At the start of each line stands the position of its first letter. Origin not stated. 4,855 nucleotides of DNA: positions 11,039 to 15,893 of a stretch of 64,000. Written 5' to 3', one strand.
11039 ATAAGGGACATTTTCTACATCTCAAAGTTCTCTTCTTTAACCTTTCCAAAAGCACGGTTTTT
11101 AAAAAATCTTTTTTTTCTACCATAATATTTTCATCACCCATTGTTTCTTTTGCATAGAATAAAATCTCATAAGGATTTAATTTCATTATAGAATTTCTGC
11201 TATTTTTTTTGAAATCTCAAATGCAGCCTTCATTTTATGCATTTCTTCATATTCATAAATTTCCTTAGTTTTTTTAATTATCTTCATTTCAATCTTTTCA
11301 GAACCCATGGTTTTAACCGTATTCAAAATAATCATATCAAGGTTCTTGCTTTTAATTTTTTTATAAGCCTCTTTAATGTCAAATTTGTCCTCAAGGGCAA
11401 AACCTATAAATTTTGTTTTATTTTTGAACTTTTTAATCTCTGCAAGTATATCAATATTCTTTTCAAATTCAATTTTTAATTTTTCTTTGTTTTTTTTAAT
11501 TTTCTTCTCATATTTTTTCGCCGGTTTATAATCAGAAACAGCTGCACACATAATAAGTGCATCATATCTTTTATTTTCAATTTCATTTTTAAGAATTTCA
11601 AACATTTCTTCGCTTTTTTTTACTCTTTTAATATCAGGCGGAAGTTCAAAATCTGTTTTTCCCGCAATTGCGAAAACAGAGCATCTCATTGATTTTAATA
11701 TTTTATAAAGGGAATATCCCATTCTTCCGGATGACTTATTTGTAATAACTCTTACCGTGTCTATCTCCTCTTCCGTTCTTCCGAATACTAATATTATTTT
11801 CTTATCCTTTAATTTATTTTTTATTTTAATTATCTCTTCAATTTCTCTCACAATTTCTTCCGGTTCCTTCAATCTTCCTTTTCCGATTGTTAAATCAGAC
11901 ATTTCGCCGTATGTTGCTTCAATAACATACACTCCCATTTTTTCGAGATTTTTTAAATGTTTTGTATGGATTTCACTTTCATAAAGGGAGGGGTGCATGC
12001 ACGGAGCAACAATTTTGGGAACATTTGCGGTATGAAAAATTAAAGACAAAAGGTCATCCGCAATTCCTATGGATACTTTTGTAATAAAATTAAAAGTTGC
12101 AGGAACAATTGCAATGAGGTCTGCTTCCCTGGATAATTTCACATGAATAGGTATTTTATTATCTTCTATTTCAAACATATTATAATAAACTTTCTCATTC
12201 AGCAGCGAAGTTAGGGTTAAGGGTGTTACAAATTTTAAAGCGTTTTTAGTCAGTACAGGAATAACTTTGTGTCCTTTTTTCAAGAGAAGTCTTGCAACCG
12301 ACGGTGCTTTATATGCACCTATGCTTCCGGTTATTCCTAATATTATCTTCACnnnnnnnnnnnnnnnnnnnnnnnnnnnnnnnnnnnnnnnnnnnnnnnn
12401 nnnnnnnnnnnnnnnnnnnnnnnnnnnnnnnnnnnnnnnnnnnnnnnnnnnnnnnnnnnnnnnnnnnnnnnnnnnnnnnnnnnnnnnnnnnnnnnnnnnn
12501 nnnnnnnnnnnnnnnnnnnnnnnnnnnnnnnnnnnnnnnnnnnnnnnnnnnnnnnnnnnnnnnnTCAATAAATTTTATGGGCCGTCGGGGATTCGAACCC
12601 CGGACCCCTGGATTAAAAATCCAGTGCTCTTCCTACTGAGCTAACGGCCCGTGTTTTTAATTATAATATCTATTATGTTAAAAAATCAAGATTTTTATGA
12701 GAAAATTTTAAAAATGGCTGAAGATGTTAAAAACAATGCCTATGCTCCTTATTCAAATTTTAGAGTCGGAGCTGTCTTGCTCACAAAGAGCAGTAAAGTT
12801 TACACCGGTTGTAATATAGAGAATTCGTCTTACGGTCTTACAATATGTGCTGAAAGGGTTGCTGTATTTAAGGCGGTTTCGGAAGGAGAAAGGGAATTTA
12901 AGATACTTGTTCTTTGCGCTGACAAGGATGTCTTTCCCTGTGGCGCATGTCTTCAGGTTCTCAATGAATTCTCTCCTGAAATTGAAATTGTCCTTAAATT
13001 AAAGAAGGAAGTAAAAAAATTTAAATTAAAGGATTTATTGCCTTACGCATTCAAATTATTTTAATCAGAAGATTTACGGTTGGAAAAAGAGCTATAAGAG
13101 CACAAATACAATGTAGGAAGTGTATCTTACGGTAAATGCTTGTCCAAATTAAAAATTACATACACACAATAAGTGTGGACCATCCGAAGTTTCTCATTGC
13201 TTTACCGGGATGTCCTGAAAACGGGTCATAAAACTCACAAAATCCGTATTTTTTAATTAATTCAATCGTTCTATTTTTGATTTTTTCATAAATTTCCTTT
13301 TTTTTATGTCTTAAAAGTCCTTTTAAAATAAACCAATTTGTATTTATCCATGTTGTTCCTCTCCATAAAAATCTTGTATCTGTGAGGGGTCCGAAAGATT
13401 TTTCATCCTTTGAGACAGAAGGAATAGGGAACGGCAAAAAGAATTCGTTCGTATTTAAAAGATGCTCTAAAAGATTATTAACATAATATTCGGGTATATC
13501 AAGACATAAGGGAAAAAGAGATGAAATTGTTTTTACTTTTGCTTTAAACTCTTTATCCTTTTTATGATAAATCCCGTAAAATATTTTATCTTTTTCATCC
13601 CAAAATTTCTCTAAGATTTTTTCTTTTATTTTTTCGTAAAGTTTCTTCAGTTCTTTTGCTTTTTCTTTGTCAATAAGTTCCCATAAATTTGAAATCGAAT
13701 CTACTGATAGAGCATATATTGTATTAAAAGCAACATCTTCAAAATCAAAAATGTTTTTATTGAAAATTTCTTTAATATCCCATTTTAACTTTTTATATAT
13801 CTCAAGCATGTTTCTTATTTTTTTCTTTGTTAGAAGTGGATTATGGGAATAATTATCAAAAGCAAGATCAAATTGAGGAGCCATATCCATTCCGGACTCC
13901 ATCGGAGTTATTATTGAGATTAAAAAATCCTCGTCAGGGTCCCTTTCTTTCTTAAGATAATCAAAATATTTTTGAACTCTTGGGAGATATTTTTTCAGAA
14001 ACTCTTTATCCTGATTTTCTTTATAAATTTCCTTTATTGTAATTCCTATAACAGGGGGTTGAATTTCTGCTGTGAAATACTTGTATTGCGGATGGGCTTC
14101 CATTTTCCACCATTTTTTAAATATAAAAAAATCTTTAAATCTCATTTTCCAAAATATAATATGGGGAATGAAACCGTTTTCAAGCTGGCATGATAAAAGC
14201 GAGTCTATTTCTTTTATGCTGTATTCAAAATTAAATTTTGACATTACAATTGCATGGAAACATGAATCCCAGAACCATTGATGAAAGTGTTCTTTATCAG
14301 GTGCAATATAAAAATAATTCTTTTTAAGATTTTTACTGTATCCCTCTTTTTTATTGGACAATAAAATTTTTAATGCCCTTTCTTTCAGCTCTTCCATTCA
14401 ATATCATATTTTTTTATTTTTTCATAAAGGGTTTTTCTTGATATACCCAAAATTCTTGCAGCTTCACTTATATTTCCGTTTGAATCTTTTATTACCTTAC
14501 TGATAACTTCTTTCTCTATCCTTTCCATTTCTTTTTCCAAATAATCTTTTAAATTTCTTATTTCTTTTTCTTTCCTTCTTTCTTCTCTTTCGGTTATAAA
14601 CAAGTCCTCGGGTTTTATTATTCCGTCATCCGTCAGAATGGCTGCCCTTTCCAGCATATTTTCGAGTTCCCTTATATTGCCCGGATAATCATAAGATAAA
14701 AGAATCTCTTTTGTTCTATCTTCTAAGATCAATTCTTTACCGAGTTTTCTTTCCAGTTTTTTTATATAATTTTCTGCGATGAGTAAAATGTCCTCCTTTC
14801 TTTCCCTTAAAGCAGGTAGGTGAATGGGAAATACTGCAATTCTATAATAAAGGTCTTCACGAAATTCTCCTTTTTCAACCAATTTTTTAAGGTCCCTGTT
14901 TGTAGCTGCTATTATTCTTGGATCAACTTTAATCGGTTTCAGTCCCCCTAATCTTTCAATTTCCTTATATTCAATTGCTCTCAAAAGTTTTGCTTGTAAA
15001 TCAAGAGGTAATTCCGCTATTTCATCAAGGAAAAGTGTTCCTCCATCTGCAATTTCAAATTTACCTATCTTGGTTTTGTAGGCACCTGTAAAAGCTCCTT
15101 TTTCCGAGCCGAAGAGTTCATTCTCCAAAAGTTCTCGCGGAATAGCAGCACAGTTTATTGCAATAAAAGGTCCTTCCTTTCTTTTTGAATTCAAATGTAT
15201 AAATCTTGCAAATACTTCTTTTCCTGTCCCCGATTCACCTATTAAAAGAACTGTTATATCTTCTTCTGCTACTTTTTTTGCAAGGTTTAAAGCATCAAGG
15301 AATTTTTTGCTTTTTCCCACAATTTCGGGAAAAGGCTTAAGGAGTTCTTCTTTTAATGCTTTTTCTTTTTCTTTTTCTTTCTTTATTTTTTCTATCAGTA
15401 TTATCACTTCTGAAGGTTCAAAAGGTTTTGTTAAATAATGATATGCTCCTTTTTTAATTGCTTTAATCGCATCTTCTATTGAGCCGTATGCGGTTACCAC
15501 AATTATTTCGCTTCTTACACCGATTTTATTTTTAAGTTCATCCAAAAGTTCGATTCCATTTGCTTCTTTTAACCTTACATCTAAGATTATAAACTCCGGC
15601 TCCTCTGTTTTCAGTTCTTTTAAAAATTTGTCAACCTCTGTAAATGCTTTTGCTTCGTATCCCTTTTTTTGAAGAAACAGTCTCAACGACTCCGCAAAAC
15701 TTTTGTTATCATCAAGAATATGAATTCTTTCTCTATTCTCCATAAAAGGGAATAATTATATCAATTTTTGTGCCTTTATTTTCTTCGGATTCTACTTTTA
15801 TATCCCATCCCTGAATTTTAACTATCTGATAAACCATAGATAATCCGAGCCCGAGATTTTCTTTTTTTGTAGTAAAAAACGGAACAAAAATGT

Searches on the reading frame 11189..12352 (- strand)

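Call 7: search_protein_families(library=pfam, proteins=[window:11189-12352:-], max_evalue=0.001)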
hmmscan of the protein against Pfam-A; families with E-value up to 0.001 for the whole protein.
window:11189-12352:- (388 aa): 2 families
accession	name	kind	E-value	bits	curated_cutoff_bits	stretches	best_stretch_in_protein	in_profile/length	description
PF04127.22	DFP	-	1.4e-46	159.1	22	1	181-353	1-180/186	DNA/pantothenate metabolism flavoprotein C-terminal domain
PF02441.25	Flavoprotein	-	7.5e-29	100.8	22.7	1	1-172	1-159/162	Flavoprotein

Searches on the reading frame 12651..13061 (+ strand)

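Call 7: search_protein_families(library=pfam, proteins=[window:12651-13061:+], max_evalue=0.001)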
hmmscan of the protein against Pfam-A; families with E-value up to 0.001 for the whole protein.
window:12651-13061:+ (137 aa): 2 families
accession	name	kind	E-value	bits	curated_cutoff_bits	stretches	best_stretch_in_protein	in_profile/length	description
PF00383.29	dCMP_cyt_deam_1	-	9.4e-21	74.1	25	1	16-109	4-95/102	Cytidine and deoxycytidylate deaminase zinc-binding region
PF08211.18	dCMP_cyt_deam_2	-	2e-08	34.9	25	1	17-82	42-107/130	Cytidine and deoxycytidylate deaminase zinc-binding region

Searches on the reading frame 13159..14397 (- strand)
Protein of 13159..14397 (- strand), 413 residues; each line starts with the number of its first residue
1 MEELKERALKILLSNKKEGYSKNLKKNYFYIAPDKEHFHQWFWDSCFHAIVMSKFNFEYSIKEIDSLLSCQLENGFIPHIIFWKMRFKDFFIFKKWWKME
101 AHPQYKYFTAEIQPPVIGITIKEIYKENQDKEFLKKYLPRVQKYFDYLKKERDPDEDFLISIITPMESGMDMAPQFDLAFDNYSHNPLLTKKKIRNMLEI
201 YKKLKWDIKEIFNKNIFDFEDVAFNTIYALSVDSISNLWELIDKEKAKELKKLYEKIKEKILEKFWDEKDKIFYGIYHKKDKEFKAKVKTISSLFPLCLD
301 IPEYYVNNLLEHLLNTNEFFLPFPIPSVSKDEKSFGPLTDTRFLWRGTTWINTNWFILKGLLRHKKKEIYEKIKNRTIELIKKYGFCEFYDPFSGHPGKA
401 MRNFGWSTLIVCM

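Call 7: search_protein_families(library=pfam, proteins=[window:13159-14397:-], max_evalue=0.001)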
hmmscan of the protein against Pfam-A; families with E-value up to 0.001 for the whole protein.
window:13159-14397:- (413 aa): 4 families
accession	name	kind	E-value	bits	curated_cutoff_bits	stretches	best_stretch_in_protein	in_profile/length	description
PF22422.2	MGH1-like_GH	-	2.6e-66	225.1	27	1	39-407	3-356/356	Mannosylglycerate hydrolase MGH1-like glycoside hydrolase domain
PF03200.22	Glyco_hydro_63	-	2.5e-14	53.4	22.4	1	287-412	344-488/492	Glycosyl hydrolase family 63 C-terminal domain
PF01204.24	Trehalase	-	6.9e-09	35.5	21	0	107-151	174-218/512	Trehalase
PF17389.8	Bac_rhamnosid6H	-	0.00048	19.9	24.5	0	117-153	103-139/339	Bacterial alpha-L-rhamnosidase 6 hairpin glycosidase domain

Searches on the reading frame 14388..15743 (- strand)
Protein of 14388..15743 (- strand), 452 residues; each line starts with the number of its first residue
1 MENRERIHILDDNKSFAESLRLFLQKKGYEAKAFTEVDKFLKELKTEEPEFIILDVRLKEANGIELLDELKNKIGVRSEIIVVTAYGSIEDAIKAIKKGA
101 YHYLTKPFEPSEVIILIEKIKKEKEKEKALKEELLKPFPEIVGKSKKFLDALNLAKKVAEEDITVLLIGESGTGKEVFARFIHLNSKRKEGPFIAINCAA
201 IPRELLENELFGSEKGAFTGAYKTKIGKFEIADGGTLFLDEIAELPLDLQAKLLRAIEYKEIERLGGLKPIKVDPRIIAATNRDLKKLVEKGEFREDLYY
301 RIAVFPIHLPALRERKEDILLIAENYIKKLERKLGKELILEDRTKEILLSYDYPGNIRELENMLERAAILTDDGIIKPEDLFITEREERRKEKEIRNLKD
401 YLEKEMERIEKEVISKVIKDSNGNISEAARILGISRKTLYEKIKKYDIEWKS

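Call 7: search_protein_families(library=pfam, proteins=[window:14388-15743:-], max_evalue=0.001)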
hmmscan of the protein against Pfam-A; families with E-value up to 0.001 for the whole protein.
window:14388-15743:- (452 aa): 8 families
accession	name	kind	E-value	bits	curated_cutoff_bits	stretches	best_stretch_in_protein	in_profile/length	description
PF00158.32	Sigma54_activat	-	1.2e-71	240.3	20.2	1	141-308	1-168/168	Sigma-54 interaction domain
PF00072.30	Response_reg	-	2.3e-24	86.2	30.2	1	7-115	1-108/111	Response regulator receiver domain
PF14532.12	Sigma54_activ_2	-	5.3e-22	79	25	1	143-312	2-138/138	Sigma-54 interaction domain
PF25601.1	AAA_lid_14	-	6.3e-22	77.6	27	1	313-394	1-83/87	AAA+ ATPase lid domain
PF02954.25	HTH_8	-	6.3e-17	61.5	22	1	406-446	2-42/42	Bacterial regulatory protein, Fis family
PF07728.20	AAA_5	-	4.5e-07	30.4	22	1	165-284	2-124/139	AAA domain (dynein-related subfamily)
PF13518.12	HTH_28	-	3.8e-05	24.1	25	1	413-447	5-37/52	Helix-turn-helix domain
PF12728.13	HTH_17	-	0.00017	22.2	27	1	425-445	4-24/51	Helix-turn-helix domain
